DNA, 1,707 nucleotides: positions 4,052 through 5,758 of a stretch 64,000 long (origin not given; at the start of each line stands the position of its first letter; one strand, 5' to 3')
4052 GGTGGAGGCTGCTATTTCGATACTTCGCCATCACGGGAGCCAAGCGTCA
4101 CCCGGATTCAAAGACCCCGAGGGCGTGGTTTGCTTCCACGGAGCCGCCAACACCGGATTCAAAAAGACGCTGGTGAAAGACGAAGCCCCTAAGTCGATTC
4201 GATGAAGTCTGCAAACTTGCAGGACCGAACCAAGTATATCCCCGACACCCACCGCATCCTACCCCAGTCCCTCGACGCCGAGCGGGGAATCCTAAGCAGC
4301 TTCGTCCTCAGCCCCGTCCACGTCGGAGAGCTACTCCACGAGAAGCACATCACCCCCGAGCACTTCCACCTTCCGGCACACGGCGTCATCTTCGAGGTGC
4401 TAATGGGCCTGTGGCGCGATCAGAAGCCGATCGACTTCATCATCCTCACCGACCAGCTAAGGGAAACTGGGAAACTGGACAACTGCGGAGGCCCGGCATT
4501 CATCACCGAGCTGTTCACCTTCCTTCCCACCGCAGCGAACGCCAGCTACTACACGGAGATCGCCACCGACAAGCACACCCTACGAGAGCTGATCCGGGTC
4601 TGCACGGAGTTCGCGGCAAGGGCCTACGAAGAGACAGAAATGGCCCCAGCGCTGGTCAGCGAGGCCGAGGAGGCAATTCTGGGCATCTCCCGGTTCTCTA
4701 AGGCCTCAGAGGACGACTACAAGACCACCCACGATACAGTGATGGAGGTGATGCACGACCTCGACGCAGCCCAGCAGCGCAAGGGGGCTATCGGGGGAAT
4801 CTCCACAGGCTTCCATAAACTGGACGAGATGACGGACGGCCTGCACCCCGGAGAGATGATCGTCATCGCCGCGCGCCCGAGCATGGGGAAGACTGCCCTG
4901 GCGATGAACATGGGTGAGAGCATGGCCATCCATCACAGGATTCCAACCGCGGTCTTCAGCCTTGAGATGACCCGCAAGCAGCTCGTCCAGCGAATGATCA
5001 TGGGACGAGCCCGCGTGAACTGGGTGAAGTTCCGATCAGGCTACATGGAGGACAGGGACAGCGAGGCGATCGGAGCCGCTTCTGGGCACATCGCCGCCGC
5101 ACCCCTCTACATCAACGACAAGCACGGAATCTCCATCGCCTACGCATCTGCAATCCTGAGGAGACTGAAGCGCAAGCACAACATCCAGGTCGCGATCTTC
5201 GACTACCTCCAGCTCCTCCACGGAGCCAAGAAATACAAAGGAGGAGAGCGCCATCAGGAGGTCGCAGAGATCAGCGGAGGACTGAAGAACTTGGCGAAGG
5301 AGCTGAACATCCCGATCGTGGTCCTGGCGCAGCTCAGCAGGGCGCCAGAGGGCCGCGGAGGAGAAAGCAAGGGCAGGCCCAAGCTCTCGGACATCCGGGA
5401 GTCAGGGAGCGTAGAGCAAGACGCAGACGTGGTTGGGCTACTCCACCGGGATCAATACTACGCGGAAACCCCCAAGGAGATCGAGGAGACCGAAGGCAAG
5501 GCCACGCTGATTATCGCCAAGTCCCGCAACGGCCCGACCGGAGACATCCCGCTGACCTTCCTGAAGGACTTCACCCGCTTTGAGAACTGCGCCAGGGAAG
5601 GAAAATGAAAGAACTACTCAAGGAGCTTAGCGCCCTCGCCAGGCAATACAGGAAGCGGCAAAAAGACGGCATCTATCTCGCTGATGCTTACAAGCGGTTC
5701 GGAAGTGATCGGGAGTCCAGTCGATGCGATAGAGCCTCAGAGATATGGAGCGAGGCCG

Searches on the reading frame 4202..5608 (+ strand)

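Call 86: search_protein_families(library=pfam, proteins=[window:4202-5608:+], max_evalue=0.001)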
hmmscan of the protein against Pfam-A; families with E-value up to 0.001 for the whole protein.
window:4202-5608:+ (468 aa): 4 families
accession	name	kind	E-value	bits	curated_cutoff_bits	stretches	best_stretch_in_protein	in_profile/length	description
PF03796.21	DnaB_C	-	3.5e-93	312.1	27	1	199-462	1-255/255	DnaB-like helicase C terminal domain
PF00772.26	DnaB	-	5.3e-22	78.2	23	1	20-120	2-100/103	DnaB-like helicase N terminal domain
PF13481.12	AAA_25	-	6.8e-07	29.5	27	1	203-379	18-191/195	AAA domain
PF20307.4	divDNAB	-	0.00026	20.3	26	0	176-244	33-104/356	Divergent DnaB-like ATPase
